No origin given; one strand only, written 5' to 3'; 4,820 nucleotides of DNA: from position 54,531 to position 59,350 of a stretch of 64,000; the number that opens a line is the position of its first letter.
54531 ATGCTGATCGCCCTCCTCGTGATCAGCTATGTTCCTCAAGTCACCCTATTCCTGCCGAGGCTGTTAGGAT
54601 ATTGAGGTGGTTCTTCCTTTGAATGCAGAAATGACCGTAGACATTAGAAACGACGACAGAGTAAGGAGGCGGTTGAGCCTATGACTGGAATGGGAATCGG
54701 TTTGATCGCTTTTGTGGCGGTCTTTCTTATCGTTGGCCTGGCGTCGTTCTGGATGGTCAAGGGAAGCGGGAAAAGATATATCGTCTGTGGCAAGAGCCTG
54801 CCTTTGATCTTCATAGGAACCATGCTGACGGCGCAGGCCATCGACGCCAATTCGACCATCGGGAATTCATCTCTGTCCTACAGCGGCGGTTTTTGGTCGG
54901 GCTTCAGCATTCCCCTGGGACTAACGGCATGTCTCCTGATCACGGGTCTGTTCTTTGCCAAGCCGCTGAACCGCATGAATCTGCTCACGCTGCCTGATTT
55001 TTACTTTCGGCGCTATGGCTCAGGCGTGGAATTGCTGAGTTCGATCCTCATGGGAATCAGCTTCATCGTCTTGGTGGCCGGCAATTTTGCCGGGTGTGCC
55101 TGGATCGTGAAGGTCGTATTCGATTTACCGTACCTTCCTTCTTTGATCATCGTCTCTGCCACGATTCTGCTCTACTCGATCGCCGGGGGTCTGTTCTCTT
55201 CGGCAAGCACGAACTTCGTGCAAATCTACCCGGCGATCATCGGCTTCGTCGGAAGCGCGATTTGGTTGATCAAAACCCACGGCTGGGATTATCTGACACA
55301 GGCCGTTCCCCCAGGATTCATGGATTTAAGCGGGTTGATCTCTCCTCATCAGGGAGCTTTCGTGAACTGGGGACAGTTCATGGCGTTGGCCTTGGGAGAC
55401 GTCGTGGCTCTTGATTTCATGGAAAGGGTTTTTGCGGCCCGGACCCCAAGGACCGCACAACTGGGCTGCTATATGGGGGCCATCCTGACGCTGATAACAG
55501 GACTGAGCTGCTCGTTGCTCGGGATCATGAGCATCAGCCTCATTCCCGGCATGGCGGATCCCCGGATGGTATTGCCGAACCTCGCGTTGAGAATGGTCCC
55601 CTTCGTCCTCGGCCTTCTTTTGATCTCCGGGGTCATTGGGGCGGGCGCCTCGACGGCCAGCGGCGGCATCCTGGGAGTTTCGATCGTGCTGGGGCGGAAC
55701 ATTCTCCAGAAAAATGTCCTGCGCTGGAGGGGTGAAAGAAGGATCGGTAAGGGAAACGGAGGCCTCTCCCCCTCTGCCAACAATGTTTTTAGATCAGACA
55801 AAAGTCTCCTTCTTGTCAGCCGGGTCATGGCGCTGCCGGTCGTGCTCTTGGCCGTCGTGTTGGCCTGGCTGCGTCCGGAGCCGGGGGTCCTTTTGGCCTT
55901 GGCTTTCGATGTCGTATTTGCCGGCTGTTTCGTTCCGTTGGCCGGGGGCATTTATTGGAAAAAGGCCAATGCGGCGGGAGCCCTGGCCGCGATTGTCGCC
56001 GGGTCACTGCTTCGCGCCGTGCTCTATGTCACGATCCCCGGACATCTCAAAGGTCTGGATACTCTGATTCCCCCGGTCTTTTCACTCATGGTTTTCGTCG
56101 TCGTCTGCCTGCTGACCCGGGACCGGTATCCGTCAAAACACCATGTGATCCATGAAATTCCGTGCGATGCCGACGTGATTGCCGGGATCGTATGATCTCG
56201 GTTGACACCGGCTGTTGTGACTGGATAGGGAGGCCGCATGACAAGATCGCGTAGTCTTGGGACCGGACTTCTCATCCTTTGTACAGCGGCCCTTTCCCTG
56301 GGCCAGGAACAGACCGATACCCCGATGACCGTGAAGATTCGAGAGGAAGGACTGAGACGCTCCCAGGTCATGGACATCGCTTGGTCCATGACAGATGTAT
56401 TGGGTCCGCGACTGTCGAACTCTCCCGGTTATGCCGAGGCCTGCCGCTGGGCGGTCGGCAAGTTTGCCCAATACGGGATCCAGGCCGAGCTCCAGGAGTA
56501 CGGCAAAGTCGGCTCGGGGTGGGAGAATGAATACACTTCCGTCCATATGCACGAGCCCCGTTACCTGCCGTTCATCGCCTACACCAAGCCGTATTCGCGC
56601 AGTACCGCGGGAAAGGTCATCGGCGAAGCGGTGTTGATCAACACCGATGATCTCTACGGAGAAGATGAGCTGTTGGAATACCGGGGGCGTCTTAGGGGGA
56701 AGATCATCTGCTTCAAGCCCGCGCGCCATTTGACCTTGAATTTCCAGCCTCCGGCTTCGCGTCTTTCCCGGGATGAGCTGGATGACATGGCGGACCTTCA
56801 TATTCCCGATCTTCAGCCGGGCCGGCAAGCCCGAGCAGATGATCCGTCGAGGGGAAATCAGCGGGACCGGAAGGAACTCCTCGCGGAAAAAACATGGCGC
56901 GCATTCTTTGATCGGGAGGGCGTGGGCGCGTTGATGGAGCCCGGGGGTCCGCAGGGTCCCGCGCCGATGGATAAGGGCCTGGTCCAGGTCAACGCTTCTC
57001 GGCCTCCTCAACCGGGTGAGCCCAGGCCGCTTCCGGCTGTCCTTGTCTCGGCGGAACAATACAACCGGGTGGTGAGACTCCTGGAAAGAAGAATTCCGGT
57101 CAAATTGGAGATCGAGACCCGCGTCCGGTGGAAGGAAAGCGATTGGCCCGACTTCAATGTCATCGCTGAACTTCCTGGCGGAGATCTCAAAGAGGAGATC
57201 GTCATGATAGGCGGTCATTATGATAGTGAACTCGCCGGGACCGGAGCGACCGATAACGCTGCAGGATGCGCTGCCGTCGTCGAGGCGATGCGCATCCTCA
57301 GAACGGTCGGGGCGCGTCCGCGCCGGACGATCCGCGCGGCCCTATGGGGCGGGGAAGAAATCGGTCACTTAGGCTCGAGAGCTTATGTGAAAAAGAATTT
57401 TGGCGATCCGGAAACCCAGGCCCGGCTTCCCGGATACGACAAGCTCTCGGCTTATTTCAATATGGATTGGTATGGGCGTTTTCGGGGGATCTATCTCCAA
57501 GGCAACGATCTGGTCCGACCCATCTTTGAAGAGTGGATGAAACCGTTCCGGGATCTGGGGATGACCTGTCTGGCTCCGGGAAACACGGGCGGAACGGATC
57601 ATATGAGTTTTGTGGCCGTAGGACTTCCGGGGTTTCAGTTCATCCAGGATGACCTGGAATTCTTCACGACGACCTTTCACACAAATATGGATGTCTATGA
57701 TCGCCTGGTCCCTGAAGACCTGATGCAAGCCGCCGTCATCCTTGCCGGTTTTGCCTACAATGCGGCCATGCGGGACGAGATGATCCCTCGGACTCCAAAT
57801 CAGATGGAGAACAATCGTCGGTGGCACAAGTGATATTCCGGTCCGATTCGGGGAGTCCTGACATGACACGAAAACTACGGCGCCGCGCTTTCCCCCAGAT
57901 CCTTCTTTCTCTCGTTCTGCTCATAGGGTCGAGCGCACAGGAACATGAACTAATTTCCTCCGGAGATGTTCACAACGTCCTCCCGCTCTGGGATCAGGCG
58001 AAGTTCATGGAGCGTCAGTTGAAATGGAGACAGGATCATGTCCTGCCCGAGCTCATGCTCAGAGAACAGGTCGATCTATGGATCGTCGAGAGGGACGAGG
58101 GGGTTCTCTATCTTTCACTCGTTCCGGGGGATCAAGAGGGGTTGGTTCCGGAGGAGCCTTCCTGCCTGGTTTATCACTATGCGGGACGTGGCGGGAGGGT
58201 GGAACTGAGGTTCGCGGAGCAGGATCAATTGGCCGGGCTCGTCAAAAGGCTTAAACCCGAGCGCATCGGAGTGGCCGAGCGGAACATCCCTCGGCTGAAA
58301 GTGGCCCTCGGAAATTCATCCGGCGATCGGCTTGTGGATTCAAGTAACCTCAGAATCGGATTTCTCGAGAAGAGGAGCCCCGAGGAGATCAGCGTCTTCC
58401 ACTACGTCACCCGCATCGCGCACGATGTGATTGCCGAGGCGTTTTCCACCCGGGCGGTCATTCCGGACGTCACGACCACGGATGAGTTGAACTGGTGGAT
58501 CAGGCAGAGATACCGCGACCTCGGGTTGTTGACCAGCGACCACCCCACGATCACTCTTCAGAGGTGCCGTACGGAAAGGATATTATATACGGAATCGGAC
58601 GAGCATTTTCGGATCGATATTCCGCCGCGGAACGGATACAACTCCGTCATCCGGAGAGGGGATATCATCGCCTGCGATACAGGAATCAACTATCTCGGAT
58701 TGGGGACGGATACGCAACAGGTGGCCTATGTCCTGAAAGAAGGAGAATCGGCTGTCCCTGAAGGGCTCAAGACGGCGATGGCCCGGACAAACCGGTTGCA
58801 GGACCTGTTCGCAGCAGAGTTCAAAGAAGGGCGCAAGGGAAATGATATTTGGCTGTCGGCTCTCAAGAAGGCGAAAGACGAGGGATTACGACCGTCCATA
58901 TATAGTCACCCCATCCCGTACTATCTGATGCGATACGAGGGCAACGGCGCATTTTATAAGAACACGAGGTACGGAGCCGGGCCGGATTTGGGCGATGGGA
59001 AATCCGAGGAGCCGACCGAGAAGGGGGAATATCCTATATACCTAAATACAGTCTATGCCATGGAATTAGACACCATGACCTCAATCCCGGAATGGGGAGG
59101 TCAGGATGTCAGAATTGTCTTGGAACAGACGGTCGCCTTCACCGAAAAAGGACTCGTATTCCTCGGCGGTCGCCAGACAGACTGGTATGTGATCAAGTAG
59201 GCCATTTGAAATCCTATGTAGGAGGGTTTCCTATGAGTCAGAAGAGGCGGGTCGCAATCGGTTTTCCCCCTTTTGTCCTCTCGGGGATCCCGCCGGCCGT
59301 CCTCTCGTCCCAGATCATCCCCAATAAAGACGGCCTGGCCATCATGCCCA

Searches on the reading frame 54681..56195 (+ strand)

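Call 67: search_protein_families(library=pfam, proteins=[window:54681-56195:+], max_evalue=0.0001)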
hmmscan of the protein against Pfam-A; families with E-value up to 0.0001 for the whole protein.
window:54681-56195:+ (504 aa): 1 family
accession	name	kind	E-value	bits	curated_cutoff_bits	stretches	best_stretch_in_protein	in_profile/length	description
PF00474.23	SSF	-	4.1e-21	75.8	22.8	2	33-317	1-300/406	Sodium:solute symporter family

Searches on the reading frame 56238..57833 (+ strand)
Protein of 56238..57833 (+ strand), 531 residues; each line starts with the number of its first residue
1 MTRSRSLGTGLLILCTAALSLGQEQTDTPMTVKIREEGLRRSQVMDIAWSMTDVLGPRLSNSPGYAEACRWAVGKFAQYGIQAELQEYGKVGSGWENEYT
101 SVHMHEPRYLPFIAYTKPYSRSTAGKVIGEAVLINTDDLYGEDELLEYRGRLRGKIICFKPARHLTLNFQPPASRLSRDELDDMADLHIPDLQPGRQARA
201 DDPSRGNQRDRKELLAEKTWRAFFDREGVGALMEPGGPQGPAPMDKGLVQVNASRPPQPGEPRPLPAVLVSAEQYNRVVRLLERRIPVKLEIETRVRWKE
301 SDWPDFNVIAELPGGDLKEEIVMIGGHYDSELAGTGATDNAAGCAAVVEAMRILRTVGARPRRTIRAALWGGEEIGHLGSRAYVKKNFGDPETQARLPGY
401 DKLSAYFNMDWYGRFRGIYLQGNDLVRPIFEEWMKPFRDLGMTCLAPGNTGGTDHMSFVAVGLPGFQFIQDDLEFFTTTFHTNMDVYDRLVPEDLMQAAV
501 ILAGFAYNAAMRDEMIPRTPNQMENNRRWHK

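Call 67: search_protein_families(library=pfam, proteins=[window:56238-57833:+], max_evalue=0.0001)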
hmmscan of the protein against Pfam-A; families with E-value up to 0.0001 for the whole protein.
window:56238-57833:+ (531 aa): 2 families
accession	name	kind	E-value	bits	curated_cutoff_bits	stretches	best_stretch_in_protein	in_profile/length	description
PF04389.22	Peptidase_M28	-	1.5e-32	113.4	21.3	1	307-501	1-188/193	Peptidase family M28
PF01546.33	Peptidase_M20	-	2.7e-08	34.4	24.6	1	332-388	28-84/206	Peptidase family M20/M25/M40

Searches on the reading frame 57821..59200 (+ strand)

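Call 67: search_protein_families(library=pfam, proteins=[window:57821-59200:+], max_evalue=0.0001)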
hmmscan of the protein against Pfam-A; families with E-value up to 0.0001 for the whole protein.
window:57821-59200:+ (459 aa): 1 family
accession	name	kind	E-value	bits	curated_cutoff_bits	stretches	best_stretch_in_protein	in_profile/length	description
PF00557.29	Peptidase_M24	-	5.6e-10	39.8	23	1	198-441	8-207/208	Metallopeptidase family M24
